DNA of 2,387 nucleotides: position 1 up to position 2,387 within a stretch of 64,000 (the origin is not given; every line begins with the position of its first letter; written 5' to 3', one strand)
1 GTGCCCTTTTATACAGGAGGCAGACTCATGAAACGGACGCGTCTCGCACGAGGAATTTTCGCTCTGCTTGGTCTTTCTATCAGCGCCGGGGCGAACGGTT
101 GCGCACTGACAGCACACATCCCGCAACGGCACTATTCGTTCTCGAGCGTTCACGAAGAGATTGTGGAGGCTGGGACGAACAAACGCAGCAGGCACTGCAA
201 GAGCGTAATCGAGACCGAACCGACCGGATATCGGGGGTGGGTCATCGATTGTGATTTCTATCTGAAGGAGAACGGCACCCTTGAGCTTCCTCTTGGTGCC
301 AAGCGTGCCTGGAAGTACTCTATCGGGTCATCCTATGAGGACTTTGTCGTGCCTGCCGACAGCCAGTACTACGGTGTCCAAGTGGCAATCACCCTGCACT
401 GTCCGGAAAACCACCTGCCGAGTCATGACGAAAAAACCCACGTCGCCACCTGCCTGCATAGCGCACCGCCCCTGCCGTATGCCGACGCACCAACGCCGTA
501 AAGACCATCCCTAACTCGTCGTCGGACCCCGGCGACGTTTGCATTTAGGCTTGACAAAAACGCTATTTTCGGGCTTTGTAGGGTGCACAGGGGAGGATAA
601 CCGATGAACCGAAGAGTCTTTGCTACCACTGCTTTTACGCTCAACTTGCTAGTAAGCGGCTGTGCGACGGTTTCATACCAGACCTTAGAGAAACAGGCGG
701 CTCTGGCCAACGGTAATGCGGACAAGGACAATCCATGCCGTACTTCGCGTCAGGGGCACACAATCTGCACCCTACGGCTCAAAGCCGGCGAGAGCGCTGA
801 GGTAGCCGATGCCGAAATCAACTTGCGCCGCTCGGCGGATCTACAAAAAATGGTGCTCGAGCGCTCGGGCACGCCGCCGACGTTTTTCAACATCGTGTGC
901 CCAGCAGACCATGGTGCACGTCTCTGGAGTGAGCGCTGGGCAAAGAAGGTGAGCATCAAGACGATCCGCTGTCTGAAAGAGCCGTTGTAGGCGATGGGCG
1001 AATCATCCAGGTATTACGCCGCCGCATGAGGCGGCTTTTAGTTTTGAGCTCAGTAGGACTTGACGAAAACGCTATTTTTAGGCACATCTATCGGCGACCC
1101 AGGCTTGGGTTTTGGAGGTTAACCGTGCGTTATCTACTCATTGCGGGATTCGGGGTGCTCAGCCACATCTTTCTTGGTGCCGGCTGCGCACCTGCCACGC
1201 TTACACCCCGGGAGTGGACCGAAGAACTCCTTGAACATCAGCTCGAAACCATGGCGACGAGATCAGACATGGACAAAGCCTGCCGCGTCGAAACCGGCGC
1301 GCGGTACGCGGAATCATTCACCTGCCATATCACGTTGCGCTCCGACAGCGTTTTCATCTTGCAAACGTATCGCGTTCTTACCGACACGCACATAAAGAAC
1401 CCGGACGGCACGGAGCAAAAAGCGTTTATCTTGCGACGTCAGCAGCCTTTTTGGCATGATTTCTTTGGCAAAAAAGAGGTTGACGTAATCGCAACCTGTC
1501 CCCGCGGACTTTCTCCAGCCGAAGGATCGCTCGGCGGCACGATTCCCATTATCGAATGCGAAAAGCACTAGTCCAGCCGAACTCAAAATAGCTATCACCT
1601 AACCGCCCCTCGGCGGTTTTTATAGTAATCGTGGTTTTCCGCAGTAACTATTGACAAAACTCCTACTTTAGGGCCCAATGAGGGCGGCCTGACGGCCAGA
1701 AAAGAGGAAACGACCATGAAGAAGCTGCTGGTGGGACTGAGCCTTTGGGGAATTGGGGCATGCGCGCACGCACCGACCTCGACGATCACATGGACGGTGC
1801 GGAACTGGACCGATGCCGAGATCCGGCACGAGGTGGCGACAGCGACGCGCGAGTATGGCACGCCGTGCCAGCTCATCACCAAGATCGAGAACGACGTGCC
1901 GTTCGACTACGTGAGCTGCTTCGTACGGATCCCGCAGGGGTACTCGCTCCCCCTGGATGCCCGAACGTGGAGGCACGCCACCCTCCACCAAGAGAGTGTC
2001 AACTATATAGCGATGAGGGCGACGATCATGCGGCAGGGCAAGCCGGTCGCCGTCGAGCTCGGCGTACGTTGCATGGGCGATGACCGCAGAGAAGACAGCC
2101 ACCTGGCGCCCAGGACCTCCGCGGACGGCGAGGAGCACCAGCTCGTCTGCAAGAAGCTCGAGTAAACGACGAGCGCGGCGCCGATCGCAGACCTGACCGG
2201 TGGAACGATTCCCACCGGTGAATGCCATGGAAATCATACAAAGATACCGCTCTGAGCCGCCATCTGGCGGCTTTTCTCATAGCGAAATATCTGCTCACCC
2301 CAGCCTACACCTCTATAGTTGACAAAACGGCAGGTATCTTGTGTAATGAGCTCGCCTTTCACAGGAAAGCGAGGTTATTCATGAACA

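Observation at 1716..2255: In-frame TAA inside a lipoprotein paralog, with the conserved family C-terminus continuing in the same frame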

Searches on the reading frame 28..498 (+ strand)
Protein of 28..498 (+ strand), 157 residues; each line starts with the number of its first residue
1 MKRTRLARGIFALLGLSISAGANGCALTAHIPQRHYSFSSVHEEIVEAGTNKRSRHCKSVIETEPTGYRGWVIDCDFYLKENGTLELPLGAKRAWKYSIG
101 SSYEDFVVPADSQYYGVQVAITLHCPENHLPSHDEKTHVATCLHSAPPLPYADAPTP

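Call 14: search_protein_families(library=ncbifam, max_evalue=1, proteins=[window:28-498:+])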
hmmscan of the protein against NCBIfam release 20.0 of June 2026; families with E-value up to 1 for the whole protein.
seq(157 aa): 0 families

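Call 15: search_protein_families(library=pfam, max_evalue=1, proteins=[window:28-498:+])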
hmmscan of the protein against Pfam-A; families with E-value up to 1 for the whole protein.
seq(157 aa): 0 families

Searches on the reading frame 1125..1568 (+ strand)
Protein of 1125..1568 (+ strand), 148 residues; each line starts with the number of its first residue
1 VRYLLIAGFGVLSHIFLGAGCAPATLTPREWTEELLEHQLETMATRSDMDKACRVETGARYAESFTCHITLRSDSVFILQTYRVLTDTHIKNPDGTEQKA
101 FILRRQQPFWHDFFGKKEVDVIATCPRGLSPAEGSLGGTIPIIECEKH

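Call 14: search_protein_families(library=ncbifam, max_evalue=1, proteins=[window:1125-1568:+])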
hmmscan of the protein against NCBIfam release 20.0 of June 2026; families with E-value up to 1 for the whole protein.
seq(148 aa): 1 family
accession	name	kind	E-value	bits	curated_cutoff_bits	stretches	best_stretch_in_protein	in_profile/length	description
TIGR00536.1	hemK_fam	subfamily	0.13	11.3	115.5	1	21-58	87-124/286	HemK family protein methyltransferase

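Call 15: search_protein_families(library=pfam, max_evalue=1, proteins=[window:1125-1568:+])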
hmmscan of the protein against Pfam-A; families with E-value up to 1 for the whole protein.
seq(148 aa): 1 family
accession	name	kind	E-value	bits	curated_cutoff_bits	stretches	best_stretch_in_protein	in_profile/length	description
PF24723.1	DUF7675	-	0.22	11.9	27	1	97-117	44-64/65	Family of unknown function (DUF7675)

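Call 46: predict_structure(alignment_id=A4)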
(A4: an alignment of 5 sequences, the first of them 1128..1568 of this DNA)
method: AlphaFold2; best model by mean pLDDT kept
length: 147 residues; sequences in the alignment: 5
mean_pLDDT: 79.9   pTM: 0.71
mean pLDDT of the five models: 79.9, 79.8, 79.0, 79.0, 71.5
residues with pLDDT >= 90: 72; 70-90: 35; 50-70: 19; < 50: 21
segments of 3 or more residues with pLDDT < 50: 1-3, 7-23
pLDDT, mean of each block of 10 residues (from residue 1): 46 43 61 89 66 71 88 93 93 89 94 91 93 94 89
secondary structure, 60 per line:
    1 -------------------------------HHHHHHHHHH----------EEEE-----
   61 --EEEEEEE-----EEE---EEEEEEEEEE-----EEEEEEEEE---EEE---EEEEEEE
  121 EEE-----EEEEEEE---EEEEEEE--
elements in order: H32-41 E52-55 E63-69 E75-77 E81-90 E96-104 E108-110 E114-123 E129-135 E139-145

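Call 53: fold_search(model_id=the predicted structure, library=pdb)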
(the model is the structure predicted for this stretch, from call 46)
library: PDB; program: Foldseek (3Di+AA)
matches with E <= 10: 805; with E <= 0.001: 0
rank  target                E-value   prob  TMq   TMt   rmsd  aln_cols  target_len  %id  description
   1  3ch2                  8.3e-02  0.57  0.19  0.12   8.6        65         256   17  Crystal Structure Analysis of SERA5E from plasmodium falciparum (released 2008-03-25)
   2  6x44_A                9.9e-02  0.54  0.19  0.09   9.2        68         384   16  High Resolution Crystal Structure Analysis of SERA5 proenzyme from plasmodium falciparum (released 2020-10-07)
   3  6x44_B                1.1e-01  0.51  0.19  0.09   9.2        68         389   16  High Resolution Crystal Structure Analysis of SERA5 proenzyme from plasmodium falciparum (released 2020-10-07)
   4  3dm3_A                1.9e-01  0.10  0.15  0.20  14.1        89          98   22  Crystal structure of a domain of a Replication factor A protein, from Methanocaldococcus jannaschii. NorthEast Structu (released 2008-08-26)
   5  2wbf                  2.3e-01  0.25  0.18  0.11   8.8        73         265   15  Crystal Structure Analysis of SERA5E from plasmodium falciparum with loop 690-700 ordered (released 2009-03-31)
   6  8efm_B                3.0e-01  0.35  0.21  0.19   6.7        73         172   10  Structure of coral STING receptor from Stylophora pistillata in complex with 2',3'-cGAMP (released 2023-07-05)
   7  6x42                  3.0e-01  0.25  0.19  0.11   8.9        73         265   18  High Resolution Crystal Structure Analysis of SERA5E from plasmodium falciparum (released 2020-10-07)
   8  7uve_A                3.1e-01  0.09  0.17  0.12  16.0       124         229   10  Drosophila melanogaster setdb1-tuor domain with peptide H3K9me2K14ac (released 2022-08-10)
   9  5hc4_D                4.4e-01  0.21  0.17  0.09   9.0        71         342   11  Structure of esterase Est22 (released 2017-01-18)
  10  5t5i_C                4.7e-01  0.54  0.24  0.14   5.3        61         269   20  TUNGSTEN-CONTAINING FORMYLMETHANOFURAN DEHYDROGENASE FROM METHANOTHERMOBACTER WOLFEII, ORTHORHOMBIC FORM AT 1.9 A (released 2016-10-19)
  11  8efm_A                5.6e-01  0.33  0.19  0.16   6.2        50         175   10  Structure of coral STING receptor from Stylophora pistillata in complex with 2',3'-cGAMP (released 2023-07-05)
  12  5xgt_A                5.9e-01  0.18  0.21  0.27  11.9        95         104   12  Crystal structure of the N-terminal domain of Staphylococcus aureus single-stranded DNA-binding protein SsbA at 1.82 a (released 2017-08-09)
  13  5chi_C                6.3e-01  0.13  0.18  0.13   7.5        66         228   12  Crystal structure of PF2046 in complex with ssDNA (released 2016-08-10)
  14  3luq_B                6.6e-01  0.20  0.16  0.20   8.6        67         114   10  The Crystal Structure of a PAS Domain from a Sensory Box Histidine Kinase Regulator from Geobacter sulfurreducens to 2 (released 2010-03-16)
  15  3h51_B                6.6e-01  0.07  0.13  0.14   7.5        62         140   10  Crystal structure of Putative calcium/calmodulin dependent protein kinase II association domain (NP_636218.1) from XAN (released 2009-05-05)
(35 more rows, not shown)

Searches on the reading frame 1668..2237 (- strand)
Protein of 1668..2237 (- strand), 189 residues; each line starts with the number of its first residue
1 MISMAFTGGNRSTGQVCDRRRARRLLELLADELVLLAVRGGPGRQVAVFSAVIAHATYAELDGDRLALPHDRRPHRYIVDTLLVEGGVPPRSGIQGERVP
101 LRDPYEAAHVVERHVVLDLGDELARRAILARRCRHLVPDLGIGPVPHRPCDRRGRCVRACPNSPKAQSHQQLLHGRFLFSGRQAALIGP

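Call 33: find_encoding_contigs(protein=window:1668-2237:-, flank=6000, max_places=10)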
Protein window:1668-2237:- (189 aa): 2 contigs read that carry it; 1 place shown.
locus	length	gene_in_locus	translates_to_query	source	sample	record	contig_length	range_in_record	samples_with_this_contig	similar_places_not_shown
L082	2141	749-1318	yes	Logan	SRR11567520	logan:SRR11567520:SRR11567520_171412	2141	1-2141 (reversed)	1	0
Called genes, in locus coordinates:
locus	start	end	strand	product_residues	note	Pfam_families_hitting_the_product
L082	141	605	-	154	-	-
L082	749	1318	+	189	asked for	-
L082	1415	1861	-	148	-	-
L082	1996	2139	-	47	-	?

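Call 35: list_cluster_members(proteins=[window:1668-2234:-, window:28-498:+, window:604-987:+, P0002, window:2381-2842:+])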
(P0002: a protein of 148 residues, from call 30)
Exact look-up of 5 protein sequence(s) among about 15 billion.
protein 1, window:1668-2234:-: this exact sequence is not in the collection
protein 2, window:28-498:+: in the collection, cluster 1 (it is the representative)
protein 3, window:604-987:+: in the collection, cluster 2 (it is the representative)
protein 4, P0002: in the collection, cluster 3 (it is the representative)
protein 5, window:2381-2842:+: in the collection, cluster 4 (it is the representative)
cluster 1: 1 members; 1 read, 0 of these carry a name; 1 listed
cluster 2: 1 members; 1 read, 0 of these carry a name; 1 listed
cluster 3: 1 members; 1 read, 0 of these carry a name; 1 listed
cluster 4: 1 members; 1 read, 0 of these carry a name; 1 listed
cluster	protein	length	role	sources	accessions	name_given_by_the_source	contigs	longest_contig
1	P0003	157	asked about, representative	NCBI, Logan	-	-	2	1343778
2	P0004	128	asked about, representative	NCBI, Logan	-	-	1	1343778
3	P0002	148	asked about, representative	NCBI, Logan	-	-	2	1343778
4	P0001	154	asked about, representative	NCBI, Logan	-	-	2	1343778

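Call 36: find_homologous_proteins(query=window:1668-2234:-, max_evalue=1)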
Query window:1668-2234:- (188 aa): 1 proteins with E <= 1 among 2334 candidates.
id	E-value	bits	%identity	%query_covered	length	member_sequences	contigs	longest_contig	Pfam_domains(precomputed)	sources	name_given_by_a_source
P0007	1.7e-119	414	100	100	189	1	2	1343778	-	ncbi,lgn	-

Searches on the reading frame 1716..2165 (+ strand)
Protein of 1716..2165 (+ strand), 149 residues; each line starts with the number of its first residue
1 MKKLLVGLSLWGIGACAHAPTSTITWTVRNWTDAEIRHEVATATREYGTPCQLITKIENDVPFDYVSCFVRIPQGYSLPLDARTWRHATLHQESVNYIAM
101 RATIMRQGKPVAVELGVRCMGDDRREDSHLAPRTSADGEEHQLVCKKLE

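Call 11: find_encoding_contigs(protein=window:1716-2165:+, flank=5000, max_places=6)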
Protein window:1716-2165:+ (149 aa): no gene with exactly this product is on record in the collection.

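Call 14: search_protein_families(library=ncbifam, max_evalue=1, proteins=[window:1716-2162:+])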
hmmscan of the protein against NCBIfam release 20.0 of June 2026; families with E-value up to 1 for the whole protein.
seq(149 aa): 0 families

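Call 15: search_protein_families(library=pfam, max_evalue=1, proteins=[window:1716-2162:+])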
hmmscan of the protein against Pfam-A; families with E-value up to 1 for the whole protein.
seq(149 aa): 0 families

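Call 24: find_related_loci(query=window:1716-2162:+, collection=metagenome_contigs, flank=6000)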
Query window:1716-2162:+ (149 aa) in metagenome_contigs; peptide patterns used: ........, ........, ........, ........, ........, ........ (x = any residue, [..] = any of these).
150 stretches matched a pattern, but none encodes a relative of the query by tblastn (E <= 1e-3).

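Call 30: search_protein_representatives(alignment_id=A3)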
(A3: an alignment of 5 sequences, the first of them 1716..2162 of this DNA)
Query: 5 sequences, 157 profile positions. Proteins with E-value up to 0.001 (for the whole library): 6; up to 1e-10: 4; up to 1e-30: 4. The best 6 are listed.
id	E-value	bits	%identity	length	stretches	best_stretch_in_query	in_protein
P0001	3.0e-55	203.1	-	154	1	1-156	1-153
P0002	3.9e-48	180.0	-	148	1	2-154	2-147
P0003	2.5e-41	157.8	-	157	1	3-155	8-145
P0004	3.2e-32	128.3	-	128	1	1-156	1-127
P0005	4.9e-07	46.4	-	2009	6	90-136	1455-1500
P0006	2.3e-05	41.0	-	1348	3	12-111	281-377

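Call 37: search_protein_families(library=pfam, proteins=[P0005, P0006], max_evalue=0.01)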
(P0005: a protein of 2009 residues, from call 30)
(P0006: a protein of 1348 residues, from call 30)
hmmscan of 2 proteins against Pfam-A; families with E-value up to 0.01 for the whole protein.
P0005 (2009 aa): 9 families
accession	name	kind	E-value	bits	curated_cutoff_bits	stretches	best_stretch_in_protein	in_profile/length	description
PF00443.35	UCH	-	9e-203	671.4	23.9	7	1077-1341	2-254/254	Ubiquitin carboxyl-terminal hydrolase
PF13423.12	UCH_1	-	5.3e-37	128.6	22.2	6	1156-1318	125-317/317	Ubiquitin carboxyl-terminal hydrolase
PF16694.10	Cytochrome_P460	-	3.3e-07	31.2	27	0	846-867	104-125/125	Cytochrome P460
PF13442.11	Cytochrome_CBB3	-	7.5e-07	29.8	27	0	843-857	5-19/68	Cytochrome C oxidase, cbb3-type, subunit III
PF10102.14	DUF2341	-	5.2e-05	24.1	23.4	0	1936-1962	49-75/84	Domain of unknown function (DUF2341)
PF00034.26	Cytochrom_C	-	7.8e-05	24.4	21.3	0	1165-1183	4-22/90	Cytochrome c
PF24714.1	TOR1L1_N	-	0.00072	19.4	43.3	0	806-862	133-189/281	TORTIFOLIA1 N-terminal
PF13426.13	PAS_9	-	0.00076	20.2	27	0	1619-1685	26-91/103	PAS domain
PF14210.11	DUF4322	-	0.0014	18.9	27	0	1269-1293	4-28/66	Domain of unknown function (DUF4322)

P0006 (1348 aa): 4 families
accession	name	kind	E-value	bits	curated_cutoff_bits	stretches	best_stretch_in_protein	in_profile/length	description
PF05345.18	He_PIG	-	1.9e-27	96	24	6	1038-1124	3-95/96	Putative Ig domain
PF22352.2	K319L-like_PKD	-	8.1e-14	51.8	27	0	68-120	24-73/84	K319L-like, PKD domain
PF13927.12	Ig_3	-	0.0003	21.7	30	0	943-998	1-61/78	Immunoglobulin domain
PF00630.25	Filamin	-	0.003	18.8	26.9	0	416-439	69-92/93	Filamin/ABP280 repeat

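Call 47: predict_structure(alignment_id=A3)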
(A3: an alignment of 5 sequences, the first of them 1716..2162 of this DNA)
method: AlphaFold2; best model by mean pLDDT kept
length: 149 residues; sequences in the alignment: 5
mean_pLDDT: 74.9   pTM: 0.63
mean pLDDT of the five models: 74.9, 70.1, 68.4, 67.9, 63.3
residues with pLDDT >= 90: 13; 70-90: 94; 50-70: 18; < 50: 24
segments of 3 or more residues with pLDDT < 50: 4-25
pLDDT, mean of each block of 10 residues (from residue 1): 46 44 49 82 83 87 87 87 74 87 80 88 73 72 85
secondary structure, 60 per line:
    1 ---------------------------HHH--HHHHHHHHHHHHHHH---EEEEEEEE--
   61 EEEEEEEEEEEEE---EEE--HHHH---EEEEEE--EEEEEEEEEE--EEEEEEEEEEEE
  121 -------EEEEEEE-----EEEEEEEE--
elements in order: H33-47 E51-58 E61-73 E77-79 H82-85 E89-94 E97-106 E109-120 E128-134 E140-147

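Call 54: fold_search(model_id=the predicted structure, library=pdb)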
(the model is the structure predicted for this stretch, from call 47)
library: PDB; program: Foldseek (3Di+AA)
matches with E <= 10: 661; with E <= 0.001: 0
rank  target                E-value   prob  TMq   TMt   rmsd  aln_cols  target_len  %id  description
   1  9n81_M                8.2e-02  0.30  0.22  0.11   8.9       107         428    9  A gap-filling complex with Pol mu engaged in the NHEJ Pathway (released 2025-04-23)
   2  5gve_A                8.2e-02  0.30  0.22  0.07  14.3       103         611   12  Human TOP3B-TDRD3 complex (released 2017-06-14)
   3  9cq3_M                1.1e-01  0.25  0.22  0.11   9.4       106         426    9  The gap-filling complex with Pol mu engaged in the NHEJ pathway (released 2025-04-23)
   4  6g2j_C                1.1e-01  0.14  0.22  0.18  13.9       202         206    8  Mouse mitochondrial complex I in the active state (released 2018-06-06)
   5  1jqr_MODEL_1_A        1.2e-01  0.44  0.27  0.24  12.0       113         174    5  NMR structure of the African swine fever virus DNA polymerase X (released 2001-10-26)
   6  5hri_A                1.2e-01  0.41  0.25  0.22  12.1       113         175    6  The crystal structure of AsfvPolX:DNA1 binary complex (released 2017-01-18)
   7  9ca0_A                1.3e-01  0.28  0.21  0.07   9.6        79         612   11  Human TOP3B-TDRD3 core complex in DNA post-cleavage state (released 2024-07-17)
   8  2i75                  1.4e-01  0.30  0.22  0.14   8.9       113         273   10  Crystal Structure of Human Protein Tyrosine Phosphatase N4 (PTPN4) (released 2006-10-17)
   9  4ydz_B                1.5e-01  0.38  0.25  0.34   4.7        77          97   10  Stress-induced protein 1 from Caenorhabditis elegans (released 2015-06-10)
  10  5hrd_C                1.6e-01  0.25  0.22  0.19  12.2       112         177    6  The crystal structure of AsfvPolX:DNA2 binary complex (released 2017-01-18)
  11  4r6u_A                1.7e-01  0.11  0.21  0.14  17.7       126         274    9  IL-18 receptor complex (released 2014-10-15)
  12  6p1p_A                1.8e-01  0.25  0.23  0.14   8.2       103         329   11  Pre-catalytic ternary complex of human DNA Polymerase Mu with 1-nt gapped substrate containing template 8OG and bound  (released 2019-09-04)
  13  4gfv_B                1.9e-01  0.54  0.20  0.11   3.9        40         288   15  PTPN18 in complex with HER2-pY1196 phosphor-peptides (released 2013-10-23)
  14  5vzd_A                1.9e-01  0.28  0.23  0.14   8.2       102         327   10  Pre-catalytic ternary complex of human Polymerase Mu (W434A) mutant with incoming nonhydrolyzable UMPNPP (released 2017-07-05)
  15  5vzi_A                2.0e-01  0.21  0.21  0.13   9.2       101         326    9  Post-catalytic complex of human Polymerase Mu (W434H) mutant with incoming dTTP (released 2017-07-05)
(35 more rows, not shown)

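Call 55: find_homologous_proteins(query=P0002, max_evalue=1)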
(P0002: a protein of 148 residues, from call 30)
Query P0002 (148 aa): 1 proteins with E <= 1 among 10 candidates.
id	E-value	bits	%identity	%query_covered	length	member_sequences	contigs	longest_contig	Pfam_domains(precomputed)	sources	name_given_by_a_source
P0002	1.4e-96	338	100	100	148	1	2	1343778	-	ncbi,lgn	-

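Call 66: search_dna_similar(query=window:1716-2162:+, collection=phages, mode=protein, max_evalue=0.01, max_rows=5)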
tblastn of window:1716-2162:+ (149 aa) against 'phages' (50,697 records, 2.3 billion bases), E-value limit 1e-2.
No match.

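Call 67: search_dna_similar(query=window:1716-2162:+, collection=plasmids, mode=protein, max_evalue=0.01, max_rows=5)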
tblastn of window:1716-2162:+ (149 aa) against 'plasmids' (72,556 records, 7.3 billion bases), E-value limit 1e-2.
No match.

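Call 68: find_related_loci(query=window:1716-2162:+, collection=viral_contigs, flank=3000)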
Query window:1716-2162:+ (149 aa) in viral_contigs; peptide patterns used: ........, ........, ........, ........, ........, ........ (x = any residue, [..] = any of these).
3 stretches matched a pattern, but none encodes a relative of the query by tblastn (E <= 1e-3).
